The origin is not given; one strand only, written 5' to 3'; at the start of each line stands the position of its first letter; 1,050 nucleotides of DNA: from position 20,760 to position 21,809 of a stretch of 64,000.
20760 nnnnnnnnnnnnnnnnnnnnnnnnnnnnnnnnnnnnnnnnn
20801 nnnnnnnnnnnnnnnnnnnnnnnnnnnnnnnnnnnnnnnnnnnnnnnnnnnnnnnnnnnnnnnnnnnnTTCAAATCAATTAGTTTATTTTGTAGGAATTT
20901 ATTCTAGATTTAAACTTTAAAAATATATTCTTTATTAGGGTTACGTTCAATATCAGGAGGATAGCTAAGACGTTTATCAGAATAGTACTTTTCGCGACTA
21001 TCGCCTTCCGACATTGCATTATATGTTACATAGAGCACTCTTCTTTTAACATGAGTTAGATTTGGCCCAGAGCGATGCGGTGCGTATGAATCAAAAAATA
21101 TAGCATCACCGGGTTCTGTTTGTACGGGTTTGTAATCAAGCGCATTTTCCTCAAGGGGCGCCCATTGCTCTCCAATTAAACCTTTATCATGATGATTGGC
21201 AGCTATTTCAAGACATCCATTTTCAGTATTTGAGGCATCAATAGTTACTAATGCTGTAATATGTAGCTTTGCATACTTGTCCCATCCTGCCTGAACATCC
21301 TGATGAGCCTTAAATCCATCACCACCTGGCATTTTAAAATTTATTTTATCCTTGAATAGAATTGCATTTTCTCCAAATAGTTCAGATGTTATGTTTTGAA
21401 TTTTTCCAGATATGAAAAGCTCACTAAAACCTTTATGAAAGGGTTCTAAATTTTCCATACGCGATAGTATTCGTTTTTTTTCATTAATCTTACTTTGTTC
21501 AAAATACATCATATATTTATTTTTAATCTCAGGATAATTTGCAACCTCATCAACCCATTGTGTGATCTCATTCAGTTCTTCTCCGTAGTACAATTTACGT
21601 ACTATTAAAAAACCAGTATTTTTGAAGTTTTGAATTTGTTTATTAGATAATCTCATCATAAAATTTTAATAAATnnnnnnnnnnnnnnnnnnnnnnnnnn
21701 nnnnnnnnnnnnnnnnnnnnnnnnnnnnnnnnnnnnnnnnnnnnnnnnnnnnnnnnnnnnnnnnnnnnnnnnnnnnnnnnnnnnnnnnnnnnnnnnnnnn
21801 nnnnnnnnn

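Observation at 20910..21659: PhyH-like Fe(II)/2-oxoglutarate oxygenase embedded between hpnG and hpnN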

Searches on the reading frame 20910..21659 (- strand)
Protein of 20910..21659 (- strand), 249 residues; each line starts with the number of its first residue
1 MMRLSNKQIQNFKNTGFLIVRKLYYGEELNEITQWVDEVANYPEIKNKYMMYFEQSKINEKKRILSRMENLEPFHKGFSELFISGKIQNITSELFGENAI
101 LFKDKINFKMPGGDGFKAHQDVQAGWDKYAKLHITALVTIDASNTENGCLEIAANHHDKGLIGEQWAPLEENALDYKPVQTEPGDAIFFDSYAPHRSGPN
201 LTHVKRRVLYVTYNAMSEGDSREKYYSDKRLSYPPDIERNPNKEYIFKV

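Call 5: search_protein_families(library=pfam, proteins=[window:20910-21659:-], max_evalue=0.01)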
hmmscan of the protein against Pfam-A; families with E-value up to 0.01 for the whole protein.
window:20910-21659:- (249 aa): 2 families
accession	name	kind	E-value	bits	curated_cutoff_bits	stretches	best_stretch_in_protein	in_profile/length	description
PF05721.19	PhyH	-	2.3e-18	67.7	22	1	13-207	2-212/213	Phytanoyl-CoA dioxygenase (PhyH)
PF13640.12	2OG-FeII_Oxy_3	-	0.0018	19.6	27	1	112-207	8-91/98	2OG-Fe(II) oxygenase superfamily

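Call 6: search_protein_families(library=ncbifam, proteins=[window:20910-21659:-], max_evalue=0.01)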
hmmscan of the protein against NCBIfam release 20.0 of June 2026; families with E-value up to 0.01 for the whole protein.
window:20910-21659:- (249 aa): 3 families
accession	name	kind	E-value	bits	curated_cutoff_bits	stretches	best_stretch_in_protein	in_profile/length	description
NF052437.1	MPhHdxlPhnYGIM8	equivalog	1.8e-61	207.9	500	1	3-238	4-237/260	methylphosphonate hydroxylase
TIGR02408.1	ectoine_ThpD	equivalog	1.2e-09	37.9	336.5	1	4-152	17-164/277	ectoine hydroxylase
TIGR01762.1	chlorin-enz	subfamily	2e-06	27.3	226.3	0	4-157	3-157/288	chlorinating enzyme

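Call 8: find_homologous_proteins(query=window:20910-21659:-, max_evalue=0.00001)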
Query window:20910-21659:- (249 aa): 4419 proteins with E <= 0.00001 among 4524 candidates; the best 120 are listed.
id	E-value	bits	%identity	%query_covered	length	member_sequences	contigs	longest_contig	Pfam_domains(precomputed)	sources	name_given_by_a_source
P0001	1.6e-166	570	100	100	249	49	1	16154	PF05721.20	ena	-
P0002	6.6e-127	440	76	100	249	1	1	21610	PF05721.20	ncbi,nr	ncbi:MAG: phytanoyl-CoA dioxygenase [Legionellales bacterium]|nr:phytanoyl-CoA dioxygenase [Legionel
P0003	2.5e-126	438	75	100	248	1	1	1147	PF05721.20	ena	-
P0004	3.0e-126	438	75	100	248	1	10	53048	PF05721.20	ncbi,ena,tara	ncbi:MAG: phytanoyl-CoA dioxygenase family protein [Gammaproteobacteria bacterium]|tara:strand:+ sta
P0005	6.1e-126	437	75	100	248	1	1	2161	PF05721.20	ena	-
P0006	1.1e-125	436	75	100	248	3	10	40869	PF05721.20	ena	-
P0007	1.2e-125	436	75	100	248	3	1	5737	PF05721.20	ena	-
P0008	3.9e-125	434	73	100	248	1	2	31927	PF05721.20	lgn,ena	-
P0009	4.0e-125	434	73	100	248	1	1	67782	PF05721.20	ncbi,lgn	-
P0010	4.0e-125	434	75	100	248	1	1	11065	PF05721.20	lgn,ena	-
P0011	1.5e-124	432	73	100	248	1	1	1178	PF05721.20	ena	-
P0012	4.3e-124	431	72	100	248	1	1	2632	PF05721.20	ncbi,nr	ncbi:MAG: phytanoyl-CoA dioxygenase family protein [Proteobacteria bacterium]|nr:phytanoyl-CoA dioxy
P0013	6.8e-124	430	72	100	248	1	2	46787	PF05721.20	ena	-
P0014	7.3e-124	430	74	100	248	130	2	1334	PF05721.20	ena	-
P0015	9.2e-124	430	73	100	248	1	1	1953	PF05721.20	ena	-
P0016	3.7e-123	428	72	100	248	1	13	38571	PF05721.20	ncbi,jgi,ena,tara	tara:strand:- start:90 stop:836 length:747 start_codon:yes stop_codon:yes gene_type:complete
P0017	3.8e-123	428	72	100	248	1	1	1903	PF05721.20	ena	-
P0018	4.7e-123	428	71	100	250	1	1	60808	PF05721.20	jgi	jgi:2-aminoethylphosphonate dioxygenase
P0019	5.9e-123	427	72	100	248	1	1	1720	PF05721.20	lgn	-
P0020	6.8e-123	427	73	100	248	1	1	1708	PF05721.20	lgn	-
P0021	7.0e-123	427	72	100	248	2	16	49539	PF05721.20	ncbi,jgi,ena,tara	tara:strand:+ start:1372 stop:2118 length:747 start_codon:yes stop_codon:yes gene_type:complete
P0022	8.6e-123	427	71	100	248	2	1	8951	PF05721.20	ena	-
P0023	9.0e-123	427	72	100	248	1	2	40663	PF05721.20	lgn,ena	-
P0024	1.2e-122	426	71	100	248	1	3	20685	PF05721.20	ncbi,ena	-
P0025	1.6e-122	426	71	100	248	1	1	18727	PF05721.20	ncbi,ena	-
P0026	2.0e-122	426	72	100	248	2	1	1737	PF05721.20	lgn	-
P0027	3.0e-122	425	72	100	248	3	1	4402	PF05721.20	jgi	-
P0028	6.4e-122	424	73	100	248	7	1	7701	PF05721.20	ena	-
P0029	7.2e-122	424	71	100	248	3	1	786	PF05721.20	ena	-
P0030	1.0e-121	423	71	100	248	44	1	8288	PF05721.20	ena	-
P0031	1.9e-121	422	72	100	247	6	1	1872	PF05721.20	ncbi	-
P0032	2.1e-121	422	71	100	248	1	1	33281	PF05721.20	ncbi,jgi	-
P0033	2.4e-121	422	70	100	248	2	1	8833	PF05721.20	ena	-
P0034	2.9e-121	422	71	100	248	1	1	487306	PF05721.20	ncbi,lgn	-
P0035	3.1e-121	422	71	100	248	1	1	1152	PF05721.20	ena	-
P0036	3.6e-121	421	72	100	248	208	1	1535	PF05721.20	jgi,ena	-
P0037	4.7e-121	421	71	100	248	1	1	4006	PF05721.20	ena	-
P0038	4.8e-121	421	71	100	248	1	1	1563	PF05721.20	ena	-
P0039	5.5e-121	421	71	100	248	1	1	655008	PF05721.20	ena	-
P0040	5.6e-121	421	71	100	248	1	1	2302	PF05721.20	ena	-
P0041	9.2e-121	420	71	100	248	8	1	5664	PF05721.20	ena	-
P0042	9.3e-121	420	71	100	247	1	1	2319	PF05721.20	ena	-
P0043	1.5e-120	419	71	100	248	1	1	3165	PF05721.20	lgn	-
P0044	2.2e-120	419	69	100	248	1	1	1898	PF05721.20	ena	-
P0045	2.7e-120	419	69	100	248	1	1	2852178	PF05721.20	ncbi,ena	-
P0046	3.8e-120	418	71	100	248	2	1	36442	PF05721.20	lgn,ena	-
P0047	5.1e-120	418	71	100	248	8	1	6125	PF05721.20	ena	-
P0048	8.4e-120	417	70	100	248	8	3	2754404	PF05721.20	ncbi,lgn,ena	-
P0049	9.6e-120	417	70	100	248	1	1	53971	PF05721.20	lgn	-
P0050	1.2e-119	416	71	100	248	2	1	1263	PF05721.20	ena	-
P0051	1.4e-119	416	71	100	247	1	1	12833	PF05721.20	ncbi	-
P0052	2.7e-119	415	70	100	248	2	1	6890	PF05721.20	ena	-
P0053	3.1e-119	415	71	100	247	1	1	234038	PF05721.20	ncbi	-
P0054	3.5e-119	415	70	100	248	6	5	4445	PF05721.20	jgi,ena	jgi:hypothetical protein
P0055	3.5e-119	415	71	100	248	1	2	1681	PF05721.20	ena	-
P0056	3.6e-119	415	71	100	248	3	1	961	PF05721.20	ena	-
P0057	4.3e-119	415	69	100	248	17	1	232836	PF05721.20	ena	-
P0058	6.0e-119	414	70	100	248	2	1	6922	PF05721.20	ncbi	-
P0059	8.6e-119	414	69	100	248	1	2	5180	PF05721.20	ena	-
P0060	1.3e-118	413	70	100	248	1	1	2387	PF05721.20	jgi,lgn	-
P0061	1.3e-118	413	70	100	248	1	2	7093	PF05721.20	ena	-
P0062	4.6e-118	411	69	100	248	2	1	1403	PF05721.20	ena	-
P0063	4.7e-118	411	70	100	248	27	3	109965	PF05721.20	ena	-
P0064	6.1e-118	411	72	100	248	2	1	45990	PF05721.20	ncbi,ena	-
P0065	6.4e-118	411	68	100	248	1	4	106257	PF05721.20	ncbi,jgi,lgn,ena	-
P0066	6.6e-118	411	68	100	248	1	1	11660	PF05721.20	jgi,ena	-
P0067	8.6e-118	410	69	100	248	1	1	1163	PF05721.20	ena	-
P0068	9.2e-118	410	69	100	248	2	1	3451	PF05721.20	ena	-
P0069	1.6e-117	409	70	100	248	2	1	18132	PF05721.20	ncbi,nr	ncbi:MAG: phytanoyl-CoA dioxygenase family protein [Proteobacteria bacterium]|nr:phytanoyl-CoA dioxy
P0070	2.4e-117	409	70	99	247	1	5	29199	PF05721.20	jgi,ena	-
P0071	1.1e-116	407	68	100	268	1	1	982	PF05721.20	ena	-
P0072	1.4e-116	406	67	100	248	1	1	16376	PF05721.20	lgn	-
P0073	1.5e-116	406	69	100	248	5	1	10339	PF05721.20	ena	-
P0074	1.6e-116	406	69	100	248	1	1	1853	PF05721.20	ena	-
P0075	1.9e-116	406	69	99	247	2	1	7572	PF05721.20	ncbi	-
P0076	2.4e-116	406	69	100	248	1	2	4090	PF05721.20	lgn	-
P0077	2.4e-116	406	68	100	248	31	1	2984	PF05721.20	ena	-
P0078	3.1e-116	405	67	100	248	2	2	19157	PF05721.20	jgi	jgi:ectoine hydroxylase-related dioxygenase (phytanoyl-CoA dioxygenase family)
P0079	3.7e-116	405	69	99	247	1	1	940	PF05721.20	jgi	jgi:2-aminoethylphosphonate dioxygenase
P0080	7.2e-116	404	67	100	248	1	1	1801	PF05721.20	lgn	-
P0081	1.0e-115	404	70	99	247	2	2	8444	PF05721.20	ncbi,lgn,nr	ncbi:MAG TPA: phytanoyl-CoA dioxygenase family protein [Gammaproteobacteria bacterium]|nr:phytanoyl-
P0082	3.4e-115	402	69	100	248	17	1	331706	PF05721.20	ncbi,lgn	-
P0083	4.2e-115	402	69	100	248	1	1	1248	PF05721.20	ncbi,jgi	-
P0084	6.5e-115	401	70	99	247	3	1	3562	PF05721.20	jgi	-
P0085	3.8e-114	398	67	99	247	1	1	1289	PF05721.20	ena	-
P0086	4.5e-114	398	72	93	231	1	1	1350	PF05721.20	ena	-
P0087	5.1e-114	398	68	99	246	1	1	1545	PF05721.20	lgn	-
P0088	6.5e-114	398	75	89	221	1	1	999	PF05721.20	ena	-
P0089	6.5e-114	398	67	100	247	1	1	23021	PF05721.20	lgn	-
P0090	1.4e-113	397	67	99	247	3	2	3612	PF05721.20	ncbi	ncbi:MAG: phytanoyl-CoA dioxygenase family protein [Gammaproteobacteria bacterium]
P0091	1.1e-112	394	71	93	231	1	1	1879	PF05721.20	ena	-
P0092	1.9e-112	393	67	99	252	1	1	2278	PF05721.20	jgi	jgi:ectoine hydroxylase-related dioxygenase (phytanoyl-CoA dioxygenase family)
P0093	2.0e-112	393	68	100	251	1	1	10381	PF05721.20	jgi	jgi:2-aminoethylphosphonate dioxygenase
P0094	2.4e-112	393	67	99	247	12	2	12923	PF05721.20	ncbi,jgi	-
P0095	3.9e-112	392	67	99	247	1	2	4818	PF05721.20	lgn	-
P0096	4.2e-112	392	67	99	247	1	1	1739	PF05721.20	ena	-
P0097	4.3e-112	392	68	99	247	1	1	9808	PF05721.20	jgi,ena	-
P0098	8.1e-112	391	68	99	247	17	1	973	PF05721.20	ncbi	-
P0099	9.3e-112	391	67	99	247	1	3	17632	PF05721.20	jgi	jgi:hypothetical protein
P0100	9.6e-112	391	66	99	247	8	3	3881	PF05721.20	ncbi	-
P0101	1.2e-111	390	67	99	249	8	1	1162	PF05721.20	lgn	-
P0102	1.3e-111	390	66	99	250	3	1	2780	PF05721.20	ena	-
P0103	1.4e-111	390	67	99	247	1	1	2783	PF05721.20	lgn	-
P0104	1.4e-111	390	67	100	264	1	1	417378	PF05721.20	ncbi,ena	-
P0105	1.5e-111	390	67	99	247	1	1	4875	PF05721.20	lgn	-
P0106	2.3e-111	389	66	99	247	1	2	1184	PF05721.20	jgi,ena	-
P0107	2.4e-111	389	66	99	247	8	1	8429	PF05721.20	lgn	-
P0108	3.4e-111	389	67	99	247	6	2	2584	PF05721.20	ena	-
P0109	4.4e-111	388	67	99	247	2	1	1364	PF05721.20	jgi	-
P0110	5.4e-111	388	67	99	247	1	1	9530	PF05721.20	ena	-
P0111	5.7e-111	388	67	99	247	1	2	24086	PF05721.20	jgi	jgi:ectoine hydroxylase-related dioxygenase (phytanoyl-CoA dioxygenase family)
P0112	5.9e-111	388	67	100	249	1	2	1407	PF05721.20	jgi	-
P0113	7.5e-111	388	64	100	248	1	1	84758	PF05721.20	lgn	-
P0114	7.5e-111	388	67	99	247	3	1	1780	PF05721.20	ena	-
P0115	7.7e-111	388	67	99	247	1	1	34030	PF05721.20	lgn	-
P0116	1.2e-110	387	66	99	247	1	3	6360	PF05721.20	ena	-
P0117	1.2e-110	387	67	99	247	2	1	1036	PF05721.20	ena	-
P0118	1.8e-110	386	68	99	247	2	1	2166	PF05721.20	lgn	-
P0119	2.0e-110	386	65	99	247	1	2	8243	PF05721.20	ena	-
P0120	2.4e-110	386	67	99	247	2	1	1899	PF05721.20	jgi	jgi:hypothetical protein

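Call 10: search_solved_structures(query=A1, max_evalue=0.01, show_alignments=3)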
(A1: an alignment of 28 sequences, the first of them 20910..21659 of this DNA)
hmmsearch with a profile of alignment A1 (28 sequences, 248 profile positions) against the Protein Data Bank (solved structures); distinct sequences matched with E-value up to 0.01: 15.
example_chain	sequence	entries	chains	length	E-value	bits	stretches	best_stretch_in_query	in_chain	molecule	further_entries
7e01_A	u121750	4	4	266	2.9e-10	43.1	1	3-217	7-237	Phytanoyl-CoA dioxygenase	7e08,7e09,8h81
7dzz_A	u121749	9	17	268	3e-10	43.1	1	3-217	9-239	Phytanoyl-CoA dioxygenase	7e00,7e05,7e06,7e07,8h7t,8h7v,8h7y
7dt0_A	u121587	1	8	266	5e-09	39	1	3-217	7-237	Phytanoyl-CoA dioxygenase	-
3emr_A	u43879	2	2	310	4.1e-07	32.8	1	3-216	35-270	EctD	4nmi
2a1x_A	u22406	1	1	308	1.2e-06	31.2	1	4-212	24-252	Phytanoyl-CoA dioxygenase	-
5nch_A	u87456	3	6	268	3.8e-06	29.6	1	1-217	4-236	Leucine hydroxylase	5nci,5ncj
2opw_A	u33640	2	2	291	2.3e-05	27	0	73-207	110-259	PHYHD1 protein | Phytanoyl-CoA dioxygenase domain-containing protein 1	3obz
6ec3_A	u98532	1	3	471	3.1e-05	26.6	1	6-212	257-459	Methyltransferase domain-containing protein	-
4mhr_A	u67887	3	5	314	7.6e-05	25.4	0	3-160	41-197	Ectoine hydroxylase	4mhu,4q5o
4xab_A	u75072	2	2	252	0.00025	23.7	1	118-212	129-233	EvdO2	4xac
9pze_A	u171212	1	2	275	0.00046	22.8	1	2-211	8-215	Fe/2-OG dependent dioxygenase MysH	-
9c9n_A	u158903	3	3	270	0.0006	22.4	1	2-211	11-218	Fe/2-OG dependent dioxygenase MysH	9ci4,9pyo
9vmf_A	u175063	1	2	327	0.0071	18.9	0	118-220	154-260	Fumigatonoid B endoperoxide isomerase nvfE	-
4xaa_A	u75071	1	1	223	0.0082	18.7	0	137-213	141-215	Putative oxygenase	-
7fcb_C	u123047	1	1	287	0.0094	18.5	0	125-207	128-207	2-oxoglutarate/Fe(II)-dependent dioxygenase SptF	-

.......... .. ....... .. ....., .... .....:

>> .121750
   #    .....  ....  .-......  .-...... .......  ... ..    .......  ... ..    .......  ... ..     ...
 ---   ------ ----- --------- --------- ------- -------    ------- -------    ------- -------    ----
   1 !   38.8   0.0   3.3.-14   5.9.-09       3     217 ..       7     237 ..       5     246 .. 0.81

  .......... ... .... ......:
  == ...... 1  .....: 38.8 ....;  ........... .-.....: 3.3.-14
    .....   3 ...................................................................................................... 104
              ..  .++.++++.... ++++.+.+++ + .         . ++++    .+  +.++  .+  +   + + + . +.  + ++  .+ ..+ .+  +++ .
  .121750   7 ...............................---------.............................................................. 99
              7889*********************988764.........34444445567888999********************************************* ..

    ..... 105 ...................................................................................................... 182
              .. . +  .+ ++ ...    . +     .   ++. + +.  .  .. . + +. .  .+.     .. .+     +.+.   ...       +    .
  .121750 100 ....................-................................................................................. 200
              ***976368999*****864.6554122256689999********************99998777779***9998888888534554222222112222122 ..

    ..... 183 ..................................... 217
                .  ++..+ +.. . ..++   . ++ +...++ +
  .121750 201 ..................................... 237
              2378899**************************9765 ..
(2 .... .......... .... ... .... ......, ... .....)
